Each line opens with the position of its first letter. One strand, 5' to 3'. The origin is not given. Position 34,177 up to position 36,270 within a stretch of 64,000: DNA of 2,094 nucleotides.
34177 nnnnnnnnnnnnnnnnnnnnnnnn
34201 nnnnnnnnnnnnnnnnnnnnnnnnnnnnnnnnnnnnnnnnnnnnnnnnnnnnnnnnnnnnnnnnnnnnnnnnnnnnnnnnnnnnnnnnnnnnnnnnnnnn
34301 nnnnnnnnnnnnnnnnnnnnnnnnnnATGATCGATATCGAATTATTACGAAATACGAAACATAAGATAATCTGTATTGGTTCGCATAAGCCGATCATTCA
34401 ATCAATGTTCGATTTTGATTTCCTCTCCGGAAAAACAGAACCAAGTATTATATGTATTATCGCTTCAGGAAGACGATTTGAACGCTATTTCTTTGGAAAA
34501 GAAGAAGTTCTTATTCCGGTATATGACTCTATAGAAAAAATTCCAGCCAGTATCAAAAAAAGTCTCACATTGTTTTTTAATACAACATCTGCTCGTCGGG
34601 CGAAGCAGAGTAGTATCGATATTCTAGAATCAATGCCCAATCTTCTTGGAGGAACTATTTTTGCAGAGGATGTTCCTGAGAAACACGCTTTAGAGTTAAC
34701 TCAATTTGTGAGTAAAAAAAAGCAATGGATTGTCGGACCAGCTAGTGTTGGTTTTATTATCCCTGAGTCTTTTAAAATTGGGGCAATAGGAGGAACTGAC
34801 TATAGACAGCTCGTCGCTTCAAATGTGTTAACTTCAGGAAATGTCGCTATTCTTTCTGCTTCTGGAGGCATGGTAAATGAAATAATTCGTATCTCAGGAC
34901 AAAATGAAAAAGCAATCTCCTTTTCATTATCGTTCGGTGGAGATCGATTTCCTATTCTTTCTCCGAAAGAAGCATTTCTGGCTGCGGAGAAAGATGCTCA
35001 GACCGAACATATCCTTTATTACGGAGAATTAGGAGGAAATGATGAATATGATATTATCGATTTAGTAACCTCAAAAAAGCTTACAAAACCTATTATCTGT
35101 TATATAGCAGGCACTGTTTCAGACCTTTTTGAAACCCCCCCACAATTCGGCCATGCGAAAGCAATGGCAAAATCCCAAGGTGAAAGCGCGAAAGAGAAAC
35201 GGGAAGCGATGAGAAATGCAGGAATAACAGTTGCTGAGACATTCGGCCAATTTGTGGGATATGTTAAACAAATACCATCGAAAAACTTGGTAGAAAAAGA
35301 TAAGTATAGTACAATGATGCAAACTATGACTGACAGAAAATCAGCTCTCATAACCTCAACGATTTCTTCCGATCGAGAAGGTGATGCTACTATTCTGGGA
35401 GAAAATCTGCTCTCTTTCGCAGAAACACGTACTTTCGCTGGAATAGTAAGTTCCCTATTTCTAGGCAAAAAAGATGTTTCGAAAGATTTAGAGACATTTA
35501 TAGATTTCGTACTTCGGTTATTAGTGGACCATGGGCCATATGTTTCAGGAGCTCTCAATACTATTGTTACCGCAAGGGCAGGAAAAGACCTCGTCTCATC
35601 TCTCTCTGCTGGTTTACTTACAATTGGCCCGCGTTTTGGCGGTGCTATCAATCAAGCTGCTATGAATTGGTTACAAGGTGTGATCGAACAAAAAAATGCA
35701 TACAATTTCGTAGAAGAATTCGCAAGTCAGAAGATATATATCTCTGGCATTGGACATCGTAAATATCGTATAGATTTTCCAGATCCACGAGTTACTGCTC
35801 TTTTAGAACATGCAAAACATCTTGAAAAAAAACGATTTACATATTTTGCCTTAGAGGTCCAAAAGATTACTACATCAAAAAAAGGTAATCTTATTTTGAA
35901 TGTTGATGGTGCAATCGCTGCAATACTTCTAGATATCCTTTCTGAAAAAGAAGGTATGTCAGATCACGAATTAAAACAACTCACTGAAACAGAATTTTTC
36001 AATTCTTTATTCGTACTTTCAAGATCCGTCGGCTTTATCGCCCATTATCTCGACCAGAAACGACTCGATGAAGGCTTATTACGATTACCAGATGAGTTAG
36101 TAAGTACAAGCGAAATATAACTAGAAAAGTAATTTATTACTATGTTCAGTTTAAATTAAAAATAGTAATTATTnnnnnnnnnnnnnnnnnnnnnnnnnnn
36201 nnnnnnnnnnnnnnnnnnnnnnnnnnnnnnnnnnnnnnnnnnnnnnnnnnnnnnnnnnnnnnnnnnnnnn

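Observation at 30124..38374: Eight tightly linked genes (possibly one operon) coupling threonine cleavage, two-subunit ATP-citrate lyase and a LeuA-family acetyl-CoA condensing enzyme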

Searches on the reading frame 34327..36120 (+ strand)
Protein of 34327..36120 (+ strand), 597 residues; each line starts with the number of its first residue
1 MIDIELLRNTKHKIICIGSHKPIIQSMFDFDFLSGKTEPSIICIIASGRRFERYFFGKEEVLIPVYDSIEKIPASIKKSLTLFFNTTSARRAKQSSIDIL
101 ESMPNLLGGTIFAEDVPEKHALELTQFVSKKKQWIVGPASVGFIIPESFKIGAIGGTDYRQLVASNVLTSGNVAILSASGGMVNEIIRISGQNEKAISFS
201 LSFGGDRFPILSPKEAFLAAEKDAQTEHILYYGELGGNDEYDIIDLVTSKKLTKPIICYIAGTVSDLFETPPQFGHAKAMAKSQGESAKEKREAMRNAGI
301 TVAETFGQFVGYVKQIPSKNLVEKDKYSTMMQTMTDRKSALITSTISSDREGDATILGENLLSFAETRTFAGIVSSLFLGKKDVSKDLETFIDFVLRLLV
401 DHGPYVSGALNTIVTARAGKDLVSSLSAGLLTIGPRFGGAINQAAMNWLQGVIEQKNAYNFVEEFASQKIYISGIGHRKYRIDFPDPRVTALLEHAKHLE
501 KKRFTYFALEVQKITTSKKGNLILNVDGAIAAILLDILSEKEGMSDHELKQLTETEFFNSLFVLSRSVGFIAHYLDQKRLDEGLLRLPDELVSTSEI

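Call 3: search_protein_families(library=pfam, proteins=[window:34327-36120:+], max_evalue=0.01)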
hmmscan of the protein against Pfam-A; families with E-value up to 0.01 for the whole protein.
window:34327-36120:+ (597 aa): 3 families
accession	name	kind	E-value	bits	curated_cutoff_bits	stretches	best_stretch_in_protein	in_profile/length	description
PF00285.26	Citrate_synt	-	8.9e-23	81.3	27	1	337-584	122-353/357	Citrate synthase, C-terminal domain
PF00549.24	Ligase_CoA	-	1.3e-11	45.2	24.5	1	176-299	1-126/128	CoA-ligase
PF13607.11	Succ_CoA_lig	-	7.2e-07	29.5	27.4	1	171-314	2-136/138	Succinyl-CoA ligase like flavodoxin domain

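Call 4: search_protein_families(library=ncbifam, proteins=[window:34327-36120:+], max_evalue=0.001)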
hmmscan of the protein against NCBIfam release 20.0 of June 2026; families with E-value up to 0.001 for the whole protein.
window:34327-36120:+ (597 aa): 23 families
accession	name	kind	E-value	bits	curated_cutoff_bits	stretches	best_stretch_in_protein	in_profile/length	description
NF004230.0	PRK05678.1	equivalog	1.7e-29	103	336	1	57-316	45-287/291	succinate--CoA ligase subunit alpha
TIGR01019.1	sucCoAalpha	subfamily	1.4e-28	100.2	353.2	1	57-313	43-282/286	succinate--CoA ligase subunit alpha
NF004869.0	PRK06224.1-6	subfamily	5.6e-22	78.3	212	1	345-537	8-203/263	citryl-CoA lyase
NF004868.0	PRK06224.1-5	subfamily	2.4e-17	62.9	193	1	355-578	19-236/260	citryl-CoA lyase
TIGR01800.1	cit_synth_II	subfamily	2.2e-16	59.6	421.3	1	321-586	107-349/368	2-methylcitrate synthase/citrate synthase II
NF004866.0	PRK06224.1-3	subfamily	3.2e-16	59.3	245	1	368-578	45-244/275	citryl-CoA lyase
NF004867.0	PRK06224.1-4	equivalog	1.1e-14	54.1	409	1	340-579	11-235/261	citryl-CoA lyase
NF009005.0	PRK12350.1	subfamily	1.5e-14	54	332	1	337-581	109-338/366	citrate synthase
NF004864.0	PRK06224.1-1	equivalog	9.2e-14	51.1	261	1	342-579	17-250/278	citryl-CoA lyase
NF041301.1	Cit_synth_Halo_CitZ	equivalog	6.1e-13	48.5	550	1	347-579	142-354/379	citrate synthase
NF010639.0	PRK14036.1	equivalog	1.1e-12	47.4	502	1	385-577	170-351/379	citrate synthase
NF010638.0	PRK14035.1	equivalog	3.7e-12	45.7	572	1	323-582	114-349/372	citrate synthase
NF004126.0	PRK05614.1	equivalog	5.9e-12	44.7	505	1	339-579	171-403/430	citrate synthase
NF041157.1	Cit_synThplmales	equivalog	8.2e-12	44.9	590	1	330-577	119-348/377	citrate synthase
NF010637.0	PRK14034.1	equivalog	1.5e-10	40.6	594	1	414-579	194-346/372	citrate synthase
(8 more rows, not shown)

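Call 5: find_homologous_proteins(query=window:34327-36120:+)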
Query window:34327-36120:+ (597 aa): 3785 proteins with E <= 0.001 among 8000 candidates; the best 120 are listed.
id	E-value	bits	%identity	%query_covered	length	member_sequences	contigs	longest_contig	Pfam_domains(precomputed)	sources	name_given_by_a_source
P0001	0.0e+0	1311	100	100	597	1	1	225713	PF00549.25,PF00285.27,PF13607.12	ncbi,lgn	-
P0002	3.1e-282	955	71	100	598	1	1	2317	PF00549.25,PF00285.27,PF13607.12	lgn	-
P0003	3.3e-282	955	70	100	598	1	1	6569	PF00549.25,PF00285.27,PF13607.12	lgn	-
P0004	9.2e-281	950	69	100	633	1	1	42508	PF00549.25,PF00285.27,PF13607.12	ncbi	-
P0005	1.5e-278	943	70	100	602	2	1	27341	PF00549.25,PF00285.27,PF13607.12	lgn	-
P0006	1.1e-276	937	70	100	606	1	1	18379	PF00549.25,PF00285.27,PF13607.12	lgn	-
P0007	8.5e-275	931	69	100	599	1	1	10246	PF00549.25,PF00285.27,PF13607.12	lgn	-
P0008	8.3e-273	924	69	99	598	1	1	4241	PF00549.25,PF00285.27,PF13607.12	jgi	jgi:ATP citrate (pro-S)-lyase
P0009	3.4e-272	922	69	99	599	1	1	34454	PF00549.25,PF00285.27,PF13607.12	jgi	jgi:ATP citrate (pro-S)-lyase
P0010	9.7e-272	920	68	100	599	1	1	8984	PF00549.25,PF00285.27,PF13607.12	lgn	-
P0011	2.0e-271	919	68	99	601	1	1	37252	PF00549.25,PF00285.27,PF13607.12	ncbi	-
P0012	2.7e-271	919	69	100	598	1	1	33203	PF00549.25,PF00285.27,PF13607.12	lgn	-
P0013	1.2e-270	917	68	100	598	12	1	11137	PF00549.25,PF00285.27,PF13607.12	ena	-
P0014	1.7e-270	916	69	99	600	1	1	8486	PF00549.25,PF00285.27,PF13607.12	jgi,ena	-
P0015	7.3e-267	904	68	100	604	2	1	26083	PF00549.25,PF00285.27,PF13607.12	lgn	-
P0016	1.4e-266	903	68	100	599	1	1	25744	PF00549.25,PF00285.27,PF13607.12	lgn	-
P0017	4.4e-266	902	66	100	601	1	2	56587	PF00549.25,PF00285.27,PF13607.12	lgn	-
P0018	1.0e-264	897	66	99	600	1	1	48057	PF00549.25,PF10047.16,PF00285.27,PF13607.12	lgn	-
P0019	8.3e-264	894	67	100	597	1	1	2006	PF00549.25,PF00285.27,PF13607.12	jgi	jgi:ATP citrate (pro-S)-lyase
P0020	2.9e-263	892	66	100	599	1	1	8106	PF00549.25,PF00285.27,PF13607.12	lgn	-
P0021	2.0e-259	880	64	100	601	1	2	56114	PF00549.25,PF00285.27,PF13607.12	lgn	-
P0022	2.8e-259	879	64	100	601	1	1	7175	PF00549.25,PF00285.27,PF13607.12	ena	-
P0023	9.1e-259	878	64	100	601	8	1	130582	PF00549.25,PF00285.27,PF13607.12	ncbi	-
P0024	2.0e-258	877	64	100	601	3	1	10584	PF00549.25,PF00285.27,PF13607.12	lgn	-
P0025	2.4e-258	876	64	100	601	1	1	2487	PF00549.25,PF00285.27,PF13607.12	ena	-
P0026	2.5e-257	873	66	99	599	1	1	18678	PF00549.25,PF00285.27,PF13607.12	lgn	-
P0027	1.5e-255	867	66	99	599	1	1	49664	PF00549.25,PF00285.27,PF13607.12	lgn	-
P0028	1.5e-250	850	64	100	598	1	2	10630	PF00549.25,PF00285.27,PF13607.12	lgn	-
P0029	1.1e-249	848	63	100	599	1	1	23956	PF00549.25,PF00285.27,PF13607.12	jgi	jgi:succinyl-CoA synthetase alpha subunit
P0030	7.1e-248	842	63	99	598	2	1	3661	PF00549.25,PF00285.27,PF13607.12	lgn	-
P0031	7.5e-248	842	64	99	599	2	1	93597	PF00549.25,PF00285.27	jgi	-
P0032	9.5e-248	841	64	100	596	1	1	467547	PF00549.25,PF00285.27,PF13607.12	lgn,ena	-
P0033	7.1e-247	838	64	100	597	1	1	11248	PF00549.25,PF00285.27,PF13607.12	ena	-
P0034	1.0e-246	838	63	100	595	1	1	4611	PF00549.25,PF00285.27,PF13607.12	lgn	-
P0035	1.0e-246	838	64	100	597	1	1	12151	PF00549.25,PF00285.27,PF13607.12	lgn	-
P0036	1.3e-246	838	63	99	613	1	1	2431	PF00549.25,PF00285.27,PF13607.12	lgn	-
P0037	1.6e-246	837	64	100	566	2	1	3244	PF00549.25,PF00285.27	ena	-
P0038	2.8e-246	836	64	100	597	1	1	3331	PF00549.25,PF00285.27,PF13607.12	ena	-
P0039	8.3e-246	835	63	99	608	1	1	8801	PF00549.25,PF00285.27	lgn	-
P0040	1.0e-245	835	64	100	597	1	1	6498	PF00549.25,PF00285.27,PF13607.12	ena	-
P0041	1.4e-245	834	64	100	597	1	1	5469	PF00549.25,PF00285.27,PF13607.12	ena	-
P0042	2.0e-245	834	64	100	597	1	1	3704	PF00549.25,PF00285.27,PF13607.12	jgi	-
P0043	8.2e-245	832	64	100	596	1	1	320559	PF00549.25,PF00285.27,PF13607.12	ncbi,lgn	-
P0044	8.3e-245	832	63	100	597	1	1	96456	PF00549.25,PF00285.27,PF13607.12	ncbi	-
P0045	8.5e-245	832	63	100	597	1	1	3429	PF00549.25,PF00285.27,PF13607.12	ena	-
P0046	1.4e-244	831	65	99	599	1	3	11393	PF00549.25,PF00285.27,PF13607.12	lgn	-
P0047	1.6e-244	831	62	100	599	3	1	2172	PF00549.25,PF00285.27,PF13607.12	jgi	jgi:succinyl-CoA synthetase alpha subunit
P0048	1.6e-244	831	63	100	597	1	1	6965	PF00549.25,PF00285.27,PF13607.12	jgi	-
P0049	2.1e-244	830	63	100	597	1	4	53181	PF00549.25,PF00285.27,PF13607.12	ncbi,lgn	-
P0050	2.6e-244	830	63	100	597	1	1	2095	PF00549.25,PF00285.27,PF13607.12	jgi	-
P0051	3.3e-244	830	63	100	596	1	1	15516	PF00549.25,PF00285.27,PF13607.12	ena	-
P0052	3.6e-244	829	63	100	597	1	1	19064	PF00549.25,PF00285.27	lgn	-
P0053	3.9e-244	829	63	99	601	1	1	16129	PF00549.25,PF00285.27,PF13607.12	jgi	jgi:ATP citrate (pro-S)-lyase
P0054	4.9e-244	829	63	100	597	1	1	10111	PF00549.25,PF00285.27,PF13607.12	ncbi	-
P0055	5.3e-244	829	63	100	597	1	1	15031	PF00549.25,PF00285.27,PF13607.12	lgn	-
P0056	9.1e-244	828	63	100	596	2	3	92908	PF00549.25,PF00285.27,PF13607.12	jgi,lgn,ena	-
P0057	2.0e-243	827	63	100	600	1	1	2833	PF00549.25,PF00285.27,PF13607.12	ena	-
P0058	2.1e-243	827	62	100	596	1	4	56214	PF00549.25,PF00285.27,PF13607.12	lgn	-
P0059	3.3e-243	826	62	99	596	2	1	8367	PF00549.25,PF00285.27,PF13607.12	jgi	jgi:ATP citrate (pro-S)-lyase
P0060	7.6e-243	825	62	99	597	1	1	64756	PF00549.25,PF00285.27,PF13607.12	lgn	-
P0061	8.0e-243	825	63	100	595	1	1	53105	PF00549.25,PF00285.27,PF13607.12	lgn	-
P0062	1.2e-242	824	62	99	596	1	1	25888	PF00549.25,PF00285.27,PF13607.12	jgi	-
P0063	2.6e-242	823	62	100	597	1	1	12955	PF00549.25,PF00285.27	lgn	-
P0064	3.8e-242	823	63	99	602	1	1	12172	PF00549.25,PF00285.27,PF13607.12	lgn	-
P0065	4.0e-242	823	61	99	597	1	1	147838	PF00549.25,PF00285.27,PF13607.12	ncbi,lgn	-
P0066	4.5e-242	823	61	100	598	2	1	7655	PF00549.25,PF00285.27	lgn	-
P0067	8.2e-242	822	62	100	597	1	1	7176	PF00549.25,PF00285.27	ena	-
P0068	3.1e-241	820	62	99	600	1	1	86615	PF00549.25,PF00285.27,PF13607.12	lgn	-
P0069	3.3e-241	820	61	99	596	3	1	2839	PF00549.25,PF00285.27,PF13607.12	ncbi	-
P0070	4.3e-241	819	63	100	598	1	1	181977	PF00549.25,PF00285.27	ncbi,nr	ncbi:MAG: hypothetical protein HY344_02730 [Candidatus Levybacteria bacterium]|nr:hypothetical prote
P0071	7.2e-241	819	62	100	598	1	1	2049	PF00549.25,PF00285.27,PF13607.12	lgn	-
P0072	9.1e-241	818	62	100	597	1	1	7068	PF00549.25,PF00285.27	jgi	-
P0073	1.2e-240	818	62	99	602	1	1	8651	PF00549.25,PF00285.27,PF13607.12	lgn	-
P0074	1.4e-240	818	62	100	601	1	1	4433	PF00549.25,PF00285.27,PF13607.12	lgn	-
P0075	1.8e-240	817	61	100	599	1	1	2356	PF00549.25,PF00285.27,PF13607.12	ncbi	-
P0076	3.7e-240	816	62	99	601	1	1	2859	PF00549.25,PF00285.27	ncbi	-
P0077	7.6e-240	815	62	100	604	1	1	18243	PF00549.25,PF00285.27,PF13607.12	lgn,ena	-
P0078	1.4e-239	814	63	99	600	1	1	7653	PF00549.25,PF00285.27,PF13607.12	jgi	-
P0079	1.7e-239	814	61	100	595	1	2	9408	PF00549.25,PF00285.27,PF13607.12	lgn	-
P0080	1.8e-239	814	62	100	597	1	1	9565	PF00549.25,PF00285.27,PF13607.12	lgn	-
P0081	4.2e-239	813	61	99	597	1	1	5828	PF00549.25,PF00285.27,PF13607.12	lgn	-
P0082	4.6e-239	813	61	99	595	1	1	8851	PF00549.25,PF00285.27,PF13607.12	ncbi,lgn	-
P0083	5.6e-239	812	61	99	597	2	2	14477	PF00549.25,PF00285.27,PF13607.12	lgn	-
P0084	7.5e-239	812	62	99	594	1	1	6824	PF00549.25,PF00285.27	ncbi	-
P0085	9.8e-239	812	60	100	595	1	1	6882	PF00549.25,PF00285.27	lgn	-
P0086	1.1e-238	811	60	99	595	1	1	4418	PF00549.25,PF00285.27,PF13607.12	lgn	-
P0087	3.4e-238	810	62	99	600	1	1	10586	PF00549.25,PF00285.27,PF13607.12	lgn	-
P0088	3.4e-238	810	62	100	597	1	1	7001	PF00549.25,PF00285.27,PF13607.12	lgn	-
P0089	3.7e-238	810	61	100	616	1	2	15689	PF00549.25,PF00285.27,PF13607.12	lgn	-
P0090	4.4e-238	809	60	100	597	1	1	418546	PF00549.25,PF00285.27,PF13607.12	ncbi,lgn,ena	-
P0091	5.3e-238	809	62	99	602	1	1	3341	PF00549.25,PF00285.27,PF13607.12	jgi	jgi:succinyl-CoA synthetase alpha subunit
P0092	6.9e-238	809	60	99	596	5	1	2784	PF00549.25,PF00285.27,PF13607.12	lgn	-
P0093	1.3e-237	808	61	99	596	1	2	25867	PF00549.25,PF00285.27,PF13607.12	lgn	-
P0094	3.3e-237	807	62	99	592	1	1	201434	PF00549.25,PF00285.27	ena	-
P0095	3.7e-237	806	63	100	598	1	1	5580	PF00549.25,PF00285.27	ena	-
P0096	5.9e-237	806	61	100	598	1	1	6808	PF00549.25,PF00285.27,PF13607.12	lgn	-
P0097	7.8e-237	805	60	99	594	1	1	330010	PF00549.25,PF00285.27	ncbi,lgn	-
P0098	8.4e-237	805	60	100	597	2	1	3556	PF00549.25,PF00285.27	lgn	-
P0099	1.0e-236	805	61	99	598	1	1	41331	PF00549.25,PF00285.27,PF13607.12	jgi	jgi:ATP citrate (pro-S)-lyase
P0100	1.1e-236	805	60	100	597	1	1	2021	PF00549.25,PF00285.27,PF13607.12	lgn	-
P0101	2.2e-236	804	61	99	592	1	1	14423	PF00549.25,PF00285.27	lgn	-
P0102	2.7e-236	803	60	99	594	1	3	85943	PF00549.25,PF00285.27,PF13607.12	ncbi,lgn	-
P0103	3.0e-236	803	61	100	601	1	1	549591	PF00549.25,PF00285.27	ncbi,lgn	-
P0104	6.8e-236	802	63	99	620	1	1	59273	PF00549.25,PF00285.27,PF13607.12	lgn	-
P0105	7.7e-236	802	62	99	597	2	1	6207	PF00549.25,PF00285.27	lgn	-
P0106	8.6e-236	802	61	99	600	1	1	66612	PF00549.25,PF00285.27,PF13607.12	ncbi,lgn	-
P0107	1.1e-235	801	60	100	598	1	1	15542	PF00549.25,PF00285.27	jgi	jgi:ATP citrate (pro-S)-lyase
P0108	1.2e-235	801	61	100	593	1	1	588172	PF00549.25,PF00285.27,PF13607.12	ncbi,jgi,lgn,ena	-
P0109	2.3e-235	800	61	99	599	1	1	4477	PF00549.25,PF00285.27,PF13607.12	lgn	-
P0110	3.7e-235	800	61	99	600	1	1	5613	PF00549.25,PF00285.27,PF13607.12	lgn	-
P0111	3.8e-235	800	60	100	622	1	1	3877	PF00549.25,PF00285.27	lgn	-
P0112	4.2e-235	800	60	100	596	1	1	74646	PF00549.25,PF00285.27,PF13607.12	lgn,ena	-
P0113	4.4e-235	799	62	99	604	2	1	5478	PF00549.25,PF00285.27,PF13607.12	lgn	-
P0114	5.7e-235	799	61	100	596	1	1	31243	PF00549.25,PF00285.27,PF13607.12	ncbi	-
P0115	6.8e-235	799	61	100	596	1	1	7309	PF00549.25,PF00285.27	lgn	-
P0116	7.8e-235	799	62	99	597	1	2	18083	PF00549.25,PF00285.27,PF13607.12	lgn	-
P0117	8.7e-235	798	61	99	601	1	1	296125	PF00549.25,PF00285.27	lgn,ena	-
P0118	8.7e-235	798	61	99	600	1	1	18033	PF00549.25,PF00285.27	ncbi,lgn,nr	ncbi:MAG: hypothetical protein KBC15_03645 [Candidatus Levybacteria bacterium]|nr:hypothetical prote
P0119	1.0e-234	798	60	100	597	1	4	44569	PF00549.25,PF00285.27,PF13607.12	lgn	-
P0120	1.2e-234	798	60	100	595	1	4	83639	PF00549.25,PF00285.27,PF13607.12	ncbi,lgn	-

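Call 8: search_solved_structures(query=window:34327-36120:+, show_alignments=2)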
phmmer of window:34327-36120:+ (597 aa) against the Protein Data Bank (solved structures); distinct sequences matched with E-value up to 0.001: 75 (the best 60 are shown).
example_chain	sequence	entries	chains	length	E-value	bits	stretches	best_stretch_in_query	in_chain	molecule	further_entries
6hxi_B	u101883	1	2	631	6e-103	348.4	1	13-591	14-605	Succinyl-CoA ligase (ADP-forming) subunit alpha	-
6znw_B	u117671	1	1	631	7.8e-102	344.7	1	13-591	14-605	Methanosaeta concilii ACLY-B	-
6hxh_A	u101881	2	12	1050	6.7e-97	328.4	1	13-590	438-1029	ATP-citrate synthase,Human ATP citrate lyase | ATP-citrate synthase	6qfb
6uuz_A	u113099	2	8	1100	7.9e-97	328.2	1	13-590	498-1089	ATP-citrate synthase | ATP citrate lyase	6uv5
6poe_A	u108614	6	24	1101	7.9e-97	328.2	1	13-590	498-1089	ATP-citrate synthase | ACLY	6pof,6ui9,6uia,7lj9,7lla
6o0h_A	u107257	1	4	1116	8.3e-97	328.1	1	13-590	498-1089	ATP-citrate synthase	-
9r90_A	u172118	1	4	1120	8.4e-97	328.1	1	13-590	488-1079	Isoform 2 of ATP-citrate synthase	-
6uuw_A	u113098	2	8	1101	2.1e-96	326.8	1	13-590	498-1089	ATP-citrate synthase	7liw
7rig_A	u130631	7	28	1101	1e-95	324.5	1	13-590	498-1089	ATP-citrate synthase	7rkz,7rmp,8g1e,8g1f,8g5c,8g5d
6hxj_B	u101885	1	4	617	2.1e-68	234.4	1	12-593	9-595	ATP-citrate lyase alpha-subunit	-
6hxk_A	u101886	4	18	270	3.3e-50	174.3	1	346-590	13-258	ATP-citrate synthase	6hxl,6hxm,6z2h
5tde_B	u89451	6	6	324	2.7e-45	158.1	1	13-315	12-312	ATP-citrate synthase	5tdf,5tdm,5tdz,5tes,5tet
3mwd_B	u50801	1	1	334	2.8e-45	158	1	13-315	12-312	ATP-citrate synthase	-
3mwe_B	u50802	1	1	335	2.8e-45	158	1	13-315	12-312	ATP-citrate synthase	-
5te1_A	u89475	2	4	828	1.2e-44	155.9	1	13-315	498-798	ATP-citrate synthase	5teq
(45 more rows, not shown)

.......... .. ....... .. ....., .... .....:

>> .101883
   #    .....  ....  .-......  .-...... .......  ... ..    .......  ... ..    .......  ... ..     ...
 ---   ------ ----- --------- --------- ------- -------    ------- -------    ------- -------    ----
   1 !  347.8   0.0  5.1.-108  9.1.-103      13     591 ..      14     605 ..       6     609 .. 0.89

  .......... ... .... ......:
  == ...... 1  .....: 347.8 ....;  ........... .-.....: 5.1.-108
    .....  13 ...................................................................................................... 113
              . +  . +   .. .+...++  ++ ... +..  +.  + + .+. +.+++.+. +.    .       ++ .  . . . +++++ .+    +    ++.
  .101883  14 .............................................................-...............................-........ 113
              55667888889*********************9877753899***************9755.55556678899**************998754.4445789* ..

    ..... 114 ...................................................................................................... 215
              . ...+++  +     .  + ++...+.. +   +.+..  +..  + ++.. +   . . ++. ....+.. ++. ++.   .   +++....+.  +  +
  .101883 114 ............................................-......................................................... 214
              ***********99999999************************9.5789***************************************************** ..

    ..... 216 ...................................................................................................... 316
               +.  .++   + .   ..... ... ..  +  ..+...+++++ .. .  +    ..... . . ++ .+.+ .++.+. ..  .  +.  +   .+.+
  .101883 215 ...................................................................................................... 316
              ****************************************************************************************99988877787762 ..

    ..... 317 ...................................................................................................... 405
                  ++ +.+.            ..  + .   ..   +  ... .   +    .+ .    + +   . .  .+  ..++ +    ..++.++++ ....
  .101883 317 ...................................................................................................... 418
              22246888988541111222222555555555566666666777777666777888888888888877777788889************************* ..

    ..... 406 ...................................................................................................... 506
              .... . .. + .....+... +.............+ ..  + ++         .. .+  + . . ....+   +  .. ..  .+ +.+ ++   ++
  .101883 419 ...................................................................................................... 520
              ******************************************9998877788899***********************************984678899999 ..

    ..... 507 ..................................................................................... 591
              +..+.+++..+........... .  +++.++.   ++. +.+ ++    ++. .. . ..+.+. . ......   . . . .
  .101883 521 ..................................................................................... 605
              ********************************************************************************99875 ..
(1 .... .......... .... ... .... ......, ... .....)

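Call 15: find_encoding_contigs(protein=P0001, flank=10000, max_places=3)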
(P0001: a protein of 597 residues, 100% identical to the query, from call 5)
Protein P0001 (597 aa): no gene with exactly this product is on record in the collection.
